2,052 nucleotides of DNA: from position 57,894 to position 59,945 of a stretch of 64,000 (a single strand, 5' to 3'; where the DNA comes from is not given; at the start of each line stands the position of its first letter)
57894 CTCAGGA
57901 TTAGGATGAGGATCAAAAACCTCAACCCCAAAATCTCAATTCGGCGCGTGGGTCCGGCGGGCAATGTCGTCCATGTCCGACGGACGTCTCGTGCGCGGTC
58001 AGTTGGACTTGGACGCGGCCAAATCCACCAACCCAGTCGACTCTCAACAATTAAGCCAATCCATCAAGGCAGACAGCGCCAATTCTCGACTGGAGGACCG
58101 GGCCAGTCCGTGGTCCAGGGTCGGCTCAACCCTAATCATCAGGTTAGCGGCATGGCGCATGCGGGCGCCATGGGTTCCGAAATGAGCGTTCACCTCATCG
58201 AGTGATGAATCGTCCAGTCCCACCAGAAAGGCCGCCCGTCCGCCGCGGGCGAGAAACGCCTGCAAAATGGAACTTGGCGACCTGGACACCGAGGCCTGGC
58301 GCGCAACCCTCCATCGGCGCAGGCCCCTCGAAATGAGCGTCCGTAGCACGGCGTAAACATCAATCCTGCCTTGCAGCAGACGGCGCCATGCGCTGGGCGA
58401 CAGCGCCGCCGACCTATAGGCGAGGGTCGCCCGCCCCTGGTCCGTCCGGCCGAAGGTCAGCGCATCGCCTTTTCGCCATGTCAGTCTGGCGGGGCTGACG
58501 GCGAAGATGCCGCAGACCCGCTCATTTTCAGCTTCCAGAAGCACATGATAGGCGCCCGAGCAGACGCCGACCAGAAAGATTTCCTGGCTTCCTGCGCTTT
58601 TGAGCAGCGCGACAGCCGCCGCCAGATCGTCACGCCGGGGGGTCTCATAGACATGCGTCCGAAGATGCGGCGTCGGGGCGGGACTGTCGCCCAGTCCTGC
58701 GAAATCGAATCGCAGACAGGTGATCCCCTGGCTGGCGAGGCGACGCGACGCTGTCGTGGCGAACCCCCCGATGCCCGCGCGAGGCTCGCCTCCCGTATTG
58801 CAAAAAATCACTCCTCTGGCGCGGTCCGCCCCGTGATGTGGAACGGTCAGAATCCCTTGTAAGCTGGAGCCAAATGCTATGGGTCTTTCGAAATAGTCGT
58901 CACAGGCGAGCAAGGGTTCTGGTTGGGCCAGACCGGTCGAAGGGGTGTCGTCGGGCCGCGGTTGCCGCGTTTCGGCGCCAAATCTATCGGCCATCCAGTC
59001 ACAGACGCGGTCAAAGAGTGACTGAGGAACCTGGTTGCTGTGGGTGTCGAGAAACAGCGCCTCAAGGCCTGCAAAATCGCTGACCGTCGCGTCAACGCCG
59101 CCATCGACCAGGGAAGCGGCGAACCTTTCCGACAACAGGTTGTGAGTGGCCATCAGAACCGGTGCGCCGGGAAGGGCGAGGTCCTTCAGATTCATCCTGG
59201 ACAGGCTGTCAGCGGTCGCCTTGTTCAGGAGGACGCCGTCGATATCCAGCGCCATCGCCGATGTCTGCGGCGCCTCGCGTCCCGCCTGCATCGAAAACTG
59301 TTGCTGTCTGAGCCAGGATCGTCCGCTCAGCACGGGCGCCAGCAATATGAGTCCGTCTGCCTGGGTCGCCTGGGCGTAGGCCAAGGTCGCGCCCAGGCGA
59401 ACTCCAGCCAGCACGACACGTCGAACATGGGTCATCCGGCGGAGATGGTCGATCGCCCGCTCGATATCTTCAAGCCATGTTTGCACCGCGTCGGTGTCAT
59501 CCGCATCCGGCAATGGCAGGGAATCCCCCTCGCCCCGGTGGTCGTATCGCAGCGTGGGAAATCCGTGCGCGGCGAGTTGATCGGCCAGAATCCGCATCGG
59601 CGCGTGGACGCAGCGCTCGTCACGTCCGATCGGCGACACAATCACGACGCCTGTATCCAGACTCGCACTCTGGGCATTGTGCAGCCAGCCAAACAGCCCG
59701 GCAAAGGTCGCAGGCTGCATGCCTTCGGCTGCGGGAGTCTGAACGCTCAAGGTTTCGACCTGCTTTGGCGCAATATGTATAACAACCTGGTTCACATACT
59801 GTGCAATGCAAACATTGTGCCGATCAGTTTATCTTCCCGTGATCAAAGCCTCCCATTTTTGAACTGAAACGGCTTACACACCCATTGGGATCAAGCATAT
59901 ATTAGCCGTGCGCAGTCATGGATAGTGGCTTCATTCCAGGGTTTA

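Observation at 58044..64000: Candidate undescribed system: carrier-protein aminoacylation module coupled to a sugar-activation operon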

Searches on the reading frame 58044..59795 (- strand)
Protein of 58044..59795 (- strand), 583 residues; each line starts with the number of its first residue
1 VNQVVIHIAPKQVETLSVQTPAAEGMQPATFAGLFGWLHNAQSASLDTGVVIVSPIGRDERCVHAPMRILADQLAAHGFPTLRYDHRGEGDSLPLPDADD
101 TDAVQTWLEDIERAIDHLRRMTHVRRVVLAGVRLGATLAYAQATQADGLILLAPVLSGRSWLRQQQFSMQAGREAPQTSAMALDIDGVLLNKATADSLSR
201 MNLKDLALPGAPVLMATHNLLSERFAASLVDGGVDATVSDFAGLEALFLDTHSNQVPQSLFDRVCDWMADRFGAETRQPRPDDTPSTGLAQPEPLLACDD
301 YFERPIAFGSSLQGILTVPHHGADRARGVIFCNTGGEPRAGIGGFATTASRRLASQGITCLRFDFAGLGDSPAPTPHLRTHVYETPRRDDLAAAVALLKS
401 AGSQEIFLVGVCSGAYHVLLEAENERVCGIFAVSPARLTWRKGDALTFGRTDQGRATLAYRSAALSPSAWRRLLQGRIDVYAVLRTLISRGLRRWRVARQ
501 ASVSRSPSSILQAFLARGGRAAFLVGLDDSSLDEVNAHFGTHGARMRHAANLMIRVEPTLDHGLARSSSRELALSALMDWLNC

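Call 3: search_protein_families(library=pfam, proteins=[window:58044-59795:-], max_evalue=0.01)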
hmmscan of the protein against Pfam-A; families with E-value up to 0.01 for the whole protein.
window:58044-59795:- (583 aa): 4 families
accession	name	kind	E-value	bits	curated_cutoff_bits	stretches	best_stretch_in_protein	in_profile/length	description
PF12146.15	Hydrolase_4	-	1.1e-15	58.1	27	2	70-167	23-121/239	Serine aminopeptidase, S33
PF12697.13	Abhydrolase_6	-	3.6e-10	41.3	26.3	2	351-549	21-193/217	Alpha/beta hydrolase family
PF00561.26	Abhydrolase_1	-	7e-09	36.1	25.8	1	349-457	19-130/245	alpha/beta hydrolase fold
PF22802.1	RsiG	-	0.0035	17.4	27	0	468-480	30-42/65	RsiG-like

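Call 4: search_protein_families(library=ncbifam, proteins=[window:58044-59795:-], max_evalue=0.01)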
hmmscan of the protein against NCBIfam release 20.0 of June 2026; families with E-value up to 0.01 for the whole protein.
window:58044-59795:- (583 aa): 6 families
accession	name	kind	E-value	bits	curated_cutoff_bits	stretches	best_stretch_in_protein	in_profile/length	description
TIGR03100.1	hydr1_PEP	hypoth_equivalog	4e-36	124.7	168.45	2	309-582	11-273/274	hydrolase 1, exosortase A system-associated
TIGR03101.1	hydr2_PEP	hypoth_equivalog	1.7e-21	77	202.75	2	38-164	16-142/266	hydrolase 2, exosortase A system-associated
NF041096.1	esterase_EstD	equivalog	1.4e-12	47.4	600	2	70-155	187-274/421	esterase EstD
NF058544.1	IVPilMotSglTMyx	equivalog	1.1e-06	28.6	300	0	74-155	59-138/210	type IV pili motility protein SglT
NF047920.1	lactonase_UilS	equivalog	0.00019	21.2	400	0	70-147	44-120/285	UilS family quorum-quenching N-acyl-homoserine lactonase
TIGR02427.1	protocat_pcaD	equivalog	0.0016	17.9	255.85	1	72-145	34-99/251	3-oxoadipate enol-lactonase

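Call 15: find_homologous_proteins(query=window:58044-59795:-, max_evalue=0.00001)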
Query window:58044-59795:- (583 aa): 198 proteins with E <= 0.00001 among 8000 candidates; the best 120 are listed.
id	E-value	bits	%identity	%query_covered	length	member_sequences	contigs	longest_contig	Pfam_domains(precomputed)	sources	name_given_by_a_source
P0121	0.0e+0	1271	100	97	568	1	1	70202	PF12697.14,PF00561.27,PF12146.16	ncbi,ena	-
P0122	2.1e-169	583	52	96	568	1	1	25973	PF00561.27,PF12146.16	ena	-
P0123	3.5e-162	559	49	95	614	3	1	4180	PF01738.25,PF00561.27,PF12146.16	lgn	-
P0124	1.0e-160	554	50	95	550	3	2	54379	PF12146.16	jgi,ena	-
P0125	6.5e-160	552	51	95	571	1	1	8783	PF00561.27,PF12146.16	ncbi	-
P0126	1.0e-158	548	49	96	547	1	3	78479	PF00561.27,PF12146.16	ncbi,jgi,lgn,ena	jgi:alpha-beta hydrolase superfamily lysophospholipase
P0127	2.3e-158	546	49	96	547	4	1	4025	PF00561.27,PF12146.16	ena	-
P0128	2.3e-156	540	49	96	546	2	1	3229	PF00561.27,PF12146.16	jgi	jgi:alpha-beta hydrolase superfamily lysophospholipase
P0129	1.2e-155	537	50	96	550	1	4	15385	PF00561.27,PF12146.16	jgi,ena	-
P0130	9.7e-155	534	50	96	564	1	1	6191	PF00561.27,PF12146.16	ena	-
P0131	6.1e-153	528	49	97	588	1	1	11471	PF00561.27,PF12146.16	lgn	-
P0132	1.2e-152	528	49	96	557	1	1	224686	PF00561.27,PF12146.16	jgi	jgi:alpha-beta hydrolase superfamily lysophospholipase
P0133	1.7e-152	527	48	96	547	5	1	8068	PF00561.27,PF12146.16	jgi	-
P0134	1.4e-151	524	47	97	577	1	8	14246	PF00561.27,PF12146.16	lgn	-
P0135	2.5e-151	523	48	96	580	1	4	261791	PF12146.16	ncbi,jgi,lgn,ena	jgi:dienelactone hydrolase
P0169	1.4e-130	455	43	100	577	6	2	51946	PF00561.27,PF12146.16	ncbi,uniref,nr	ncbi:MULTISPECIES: alpha/beta fold hydrolase [unclassified Caulobacter]|uniref:alpha/beta fold hydro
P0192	1.1e-124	435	43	95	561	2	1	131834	PF00561.27,PF12146.16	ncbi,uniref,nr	ncbi:alpha/beta fold hydrolase [Phenylobacterium aquaticum]|uniref:alpha/beta fold hydrolase n=1 Tax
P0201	4.4e-120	420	42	95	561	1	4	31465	PF12146.16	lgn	-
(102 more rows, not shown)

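Call 16: find_encoding_contigs(protein=P0122, flank=10000, max_places=2)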
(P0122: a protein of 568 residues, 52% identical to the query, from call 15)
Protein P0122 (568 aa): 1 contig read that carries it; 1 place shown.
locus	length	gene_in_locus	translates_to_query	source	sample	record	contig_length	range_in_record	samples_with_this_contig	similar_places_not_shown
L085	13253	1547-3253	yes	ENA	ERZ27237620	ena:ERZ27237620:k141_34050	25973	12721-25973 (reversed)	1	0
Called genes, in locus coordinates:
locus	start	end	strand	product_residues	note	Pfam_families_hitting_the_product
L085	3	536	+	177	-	?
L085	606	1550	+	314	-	PF04204:HTS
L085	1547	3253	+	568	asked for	PF00561:Abhydrolase_1 (faint), PF12146:Hydrolase_4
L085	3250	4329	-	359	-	PF04185:Phosphoesterase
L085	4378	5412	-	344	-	-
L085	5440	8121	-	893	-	PF07715:Plug, PF00593:TonB_dep_Rec_b-barrel, PF14905:OMP_b-brl_3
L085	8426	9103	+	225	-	PF00072:Response_reg, PF00486:Trans_reg_C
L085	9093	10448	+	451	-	PF00672:HAMP (weak), PF00512:HisKA, PF02518:HATPase_c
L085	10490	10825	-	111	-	-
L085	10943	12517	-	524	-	PF01425:Amidase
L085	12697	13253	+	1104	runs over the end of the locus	PF05231:MASE1, PF08447:PAS_3, PF08447:PAS_3, PF00989:PAS, PF08447:PAS_3, PF00512:HisKA, PF02518:HATPase_c, PF00072:Response_reg, +4 more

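Call 17: find_encoding_contigs(protein=P0132, flank=10000, max_places=2)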
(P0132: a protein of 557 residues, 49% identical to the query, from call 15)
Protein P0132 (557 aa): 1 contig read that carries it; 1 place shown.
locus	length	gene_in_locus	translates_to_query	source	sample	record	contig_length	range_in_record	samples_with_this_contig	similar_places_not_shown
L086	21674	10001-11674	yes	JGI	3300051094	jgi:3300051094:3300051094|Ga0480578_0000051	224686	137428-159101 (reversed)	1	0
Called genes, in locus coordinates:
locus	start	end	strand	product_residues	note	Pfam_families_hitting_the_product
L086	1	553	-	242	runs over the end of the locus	PF00106:adh_short, PF08659:KR, PF13561:adh_short_C2, PF23441:SDR (weak)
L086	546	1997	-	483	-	PF00501:AMP-binding, PF13193:AMP-binding_C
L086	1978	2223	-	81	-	-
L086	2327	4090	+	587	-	PF02776:TPP_enzyme_N, PF00205:TPP_enzyme_M, PF02775:TPP_enzyme_C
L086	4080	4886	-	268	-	-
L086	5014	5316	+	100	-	PF03693:ParD_antitoxin (weak), PF01402:RHH_1 (weak)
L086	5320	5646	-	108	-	PF05016:ParE_toxin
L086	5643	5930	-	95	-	PF03693:ParD_antitoxin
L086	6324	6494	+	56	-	-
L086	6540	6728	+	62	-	-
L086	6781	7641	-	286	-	PF01063:Aminotran_4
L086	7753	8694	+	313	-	PF04204:HTS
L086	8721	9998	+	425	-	PF01053:Cys_Met_Meta_PP, PF01212:Beta_elim_lyase (weak), PF01041:DegT_DnrJ_EryC1 (weak), PF00266:Aminotran_5 (weak)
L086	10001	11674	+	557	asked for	PF00561:Abhydrolase_1 (faint), PF12146:Hydrolase_4 (faint)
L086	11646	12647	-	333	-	PF00383:dCMP_cyt_deam_1, PF01872:RibD_C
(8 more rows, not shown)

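Call 18: find_encoding_contigs(protein=P0169, flank=10000, max_places=2)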
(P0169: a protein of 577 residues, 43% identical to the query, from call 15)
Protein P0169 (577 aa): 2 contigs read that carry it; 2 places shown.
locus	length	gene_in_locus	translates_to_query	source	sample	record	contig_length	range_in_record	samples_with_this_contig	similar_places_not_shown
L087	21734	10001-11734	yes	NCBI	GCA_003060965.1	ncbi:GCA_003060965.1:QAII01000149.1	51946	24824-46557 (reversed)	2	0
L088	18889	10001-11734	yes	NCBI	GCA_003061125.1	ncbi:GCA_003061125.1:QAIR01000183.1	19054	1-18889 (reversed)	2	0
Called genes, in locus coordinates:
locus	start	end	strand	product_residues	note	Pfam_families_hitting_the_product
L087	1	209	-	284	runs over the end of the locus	-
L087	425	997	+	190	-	PF13441:Gly-zipper_YMGG (faint), PF05433:Rick_17kDa_Anti (weak), PF13488:Gly-zipper_Omp (weak), PF08239:SH3_3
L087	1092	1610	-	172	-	PF02517:Rce1-like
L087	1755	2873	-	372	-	PF00355:Rieske, PF13806:Rieske_2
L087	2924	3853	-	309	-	PF00135:COesterase, PF20434:BD-FAE, PF07859:Abhydrolase_3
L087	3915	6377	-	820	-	PF22666:Glyco_hydro_2_N2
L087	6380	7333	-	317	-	PF08893:DUF1839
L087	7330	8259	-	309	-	-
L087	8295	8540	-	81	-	PF00550:PP-binding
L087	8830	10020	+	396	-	PF02770:Acyl-CoA_dh_M (weak), PF00441:Acyl-CoA_dh_1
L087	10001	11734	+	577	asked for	PF12146:Hydrolase_4 (weak), PF00561:Abhydrolase_1 (weak)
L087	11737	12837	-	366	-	PF00331:Glyco_hydro_10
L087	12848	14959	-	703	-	-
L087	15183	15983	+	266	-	PF02563:Poly_export, PF22461:SLBB_2, PF10531:SLBB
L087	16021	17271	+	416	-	-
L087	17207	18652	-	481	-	PF04932:Wzy_C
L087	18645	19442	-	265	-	PF03808:Glyco_tran_WecG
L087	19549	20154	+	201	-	PF02397:Bac_transf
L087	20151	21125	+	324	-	PF13641:Glyco_tranf_2_3, PF00535:Glycos_transf_2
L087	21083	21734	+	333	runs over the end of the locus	PF00535:Glycos_transf_2, PF13641:Glyco_tranf_2_3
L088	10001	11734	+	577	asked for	PF12146:Hydrolase_4 (weak), PF00561:Abhydrolase_1 (weak)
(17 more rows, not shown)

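Call 33: find_encoding_contigs(protein=P0201, flank=10000, max_places=2)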
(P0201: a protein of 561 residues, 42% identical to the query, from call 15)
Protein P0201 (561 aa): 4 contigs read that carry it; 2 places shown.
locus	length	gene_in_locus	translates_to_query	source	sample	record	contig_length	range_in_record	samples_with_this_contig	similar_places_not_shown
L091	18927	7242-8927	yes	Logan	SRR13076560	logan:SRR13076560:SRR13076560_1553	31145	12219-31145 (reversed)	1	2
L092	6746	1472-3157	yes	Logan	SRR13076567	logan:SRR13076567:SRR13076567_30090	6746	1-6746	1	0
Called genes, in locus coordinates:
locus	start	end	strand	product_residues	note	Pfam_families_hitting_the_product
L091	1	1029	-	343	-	?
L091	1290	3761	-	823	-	PF22666:Glyco_hydro_2_N2 (weak)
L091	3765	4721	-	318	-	PF08893:DUF1839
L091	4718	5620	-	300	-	PF00587:tRNA-synt_2b (weak)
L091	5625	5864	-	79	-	PF00550:PP-binding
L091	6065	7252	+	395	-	PF00441:Acyl-CoA_dh_1 (weak)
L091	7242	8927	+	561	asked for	PF12146:Hydrolase_4 (faint)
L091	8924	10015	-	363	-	PF00331:Glyco_hydro_10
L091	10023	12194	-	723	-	-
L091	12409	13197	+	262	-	PF02563:Poly_export, PF10531:SLBB, PF22461:SLBB_2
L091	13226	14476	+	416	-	-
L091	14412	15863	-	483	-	PF04932:Wzy_C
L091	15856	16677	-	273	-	PF03808:Glyco_tran_WecG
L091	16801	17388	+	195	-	PF02397:Bac_transf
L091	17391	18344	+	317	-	PF00535:Glycos_transf_2, PF13641:Glyco_tranf_2_3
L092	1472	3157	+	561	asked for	PF12146:Hydrolase_4 (faint)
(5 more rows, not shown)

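Call 34: find_encoding_contigs(protein=P0124, flank=10000, max_places=2)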
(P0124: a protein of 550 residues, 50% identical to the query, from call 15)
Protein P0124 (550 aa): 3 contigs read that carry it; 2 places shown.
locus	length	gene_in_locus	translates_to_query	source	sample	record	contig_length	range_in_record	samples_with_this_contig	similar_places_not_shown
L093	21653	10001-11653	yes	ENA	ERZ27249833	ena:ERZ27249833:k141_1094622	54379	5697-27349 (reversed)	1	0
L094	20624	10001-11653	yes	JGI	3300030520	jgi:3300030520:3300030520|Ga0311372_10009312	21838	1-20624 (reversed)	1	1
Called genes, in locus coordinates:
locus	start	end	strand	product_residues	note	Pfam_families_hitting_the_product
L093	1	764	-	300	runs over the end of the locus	PF20434:BD-FAE, PF07859:Abhydrolase_3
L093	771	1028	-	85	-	PF00550:PP-binding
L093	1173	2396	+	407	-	PF02771:Acyl-CoA_dh_N, PF00441:Acyl-CoA_dh_1 (weak)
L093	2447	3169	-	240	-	PF00106:adh_short, PF08659:KR, PF13561:adh_short_C2, PF23441:SDR (weak)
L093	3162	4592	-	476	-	PF00501:AMP-binding, PF13193:AMP-binding_C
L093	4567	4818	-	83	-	-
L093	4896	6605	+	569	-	PF02776:TPP_enzyme_N, PF00205:TPP_enzyme_M, PF02775:TPP_enzyme_C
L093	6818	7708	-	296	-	PF01063:Aminotran_4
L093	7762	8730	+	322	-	PF04204:HTS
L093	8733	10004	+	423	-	PF01053:Cys_Met_Meta_PP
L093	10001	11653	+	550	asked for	PF12146:Hydrolase_4 (weak)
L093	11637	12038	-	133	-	-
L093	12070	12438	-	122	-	-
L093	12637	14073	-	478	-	PF08448:PAS_4 (faint), PF08447:PAS_3 (weak), PF07730:HisKA_3, PF02518:HATPase_c (weak)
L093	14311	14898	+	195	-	PF00072:Response_reg, PF00196:GerE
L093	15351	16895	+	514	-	PF00884:Sulfatase, PF16347:SGSH_C (faint), PF14707:Sulfatase_C (weak)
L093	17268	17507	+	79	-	-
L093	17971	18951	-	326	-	PF00437:T2SSE, PF00270:DEAD (weak)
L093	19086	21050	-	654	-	PF02534:T4SS-DNA_transf, PF10412:TrwB_AAD_bind, PF12696:TraG-D_C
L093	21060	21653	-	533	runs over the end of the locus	PF03389:MobA_MobL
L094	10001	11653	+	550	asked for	PF12146:Hydrolase_4 (weak)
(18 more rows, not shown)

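Call 46: find_related_loci(query=A2, collection=metagenome_contigs, flank=10000)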
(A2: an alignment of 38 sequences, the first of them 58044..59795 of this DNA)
Query A2 (583 aa) in metagenome_contigs; peptide patterns used: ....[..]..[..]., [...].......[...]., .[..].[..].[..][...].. (x = any residue, [..] = any of these).
566 stretches matched a pattern; 219 encode a relative of the query (tblastn E <= 1e-3); the best 80 are kept; 80 distinct loci.
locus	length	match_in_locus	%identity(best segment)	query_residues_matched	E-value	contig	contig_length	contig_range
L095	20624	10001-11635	50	26-581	2e-164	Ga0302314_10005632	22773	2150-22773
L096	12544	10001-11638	49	26-582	3e-163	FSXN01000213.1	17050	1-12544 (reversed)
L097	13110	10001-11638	49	26-582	4e-160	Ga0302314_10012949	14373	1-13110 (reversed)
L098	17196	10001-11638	48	26-582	4e-158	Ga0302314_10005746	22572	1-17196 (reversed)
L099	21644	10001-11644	50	26-581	4e-158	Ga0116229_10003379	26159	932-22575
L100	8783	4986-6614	51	26-581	1e-157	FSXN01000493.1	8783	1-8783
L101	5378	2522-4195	48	17-582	5e-154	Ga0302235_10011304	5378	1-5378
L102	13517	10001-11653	46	26-582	1e-140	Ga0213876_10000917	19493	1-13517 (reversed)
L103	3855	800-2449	44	28-582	8e-136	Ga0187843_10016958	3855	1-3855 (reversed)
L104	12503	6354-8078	43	1-582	6e-130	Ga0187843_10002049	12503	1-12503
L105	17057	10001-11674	43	21-578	1e-127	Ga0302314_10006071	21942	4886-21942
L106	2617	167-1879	42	4-583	1e-133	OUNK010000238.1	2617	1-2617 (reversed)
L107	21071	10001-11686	43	21-582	7e-127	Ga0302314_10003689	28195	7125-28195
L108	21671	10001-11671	44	21-578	7e-126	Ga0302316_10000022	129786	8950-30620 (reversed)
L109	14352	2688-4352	42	26-582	3e-125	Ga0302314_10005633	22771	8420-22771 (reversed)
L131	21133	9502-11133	34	37-582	7e-76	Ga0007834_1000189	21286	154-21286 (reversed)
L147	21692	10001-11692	31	26-564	5e-59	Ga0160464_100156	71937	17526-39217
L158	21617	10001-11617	33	9-583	1e-58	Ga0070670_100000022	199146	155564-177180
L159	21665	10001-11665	31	34-554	2e-55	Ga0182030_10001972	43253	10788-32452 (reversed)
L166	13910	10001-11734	30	34-581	6e-54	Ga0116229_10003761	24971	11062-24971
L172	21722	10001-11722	30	26-574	6e-52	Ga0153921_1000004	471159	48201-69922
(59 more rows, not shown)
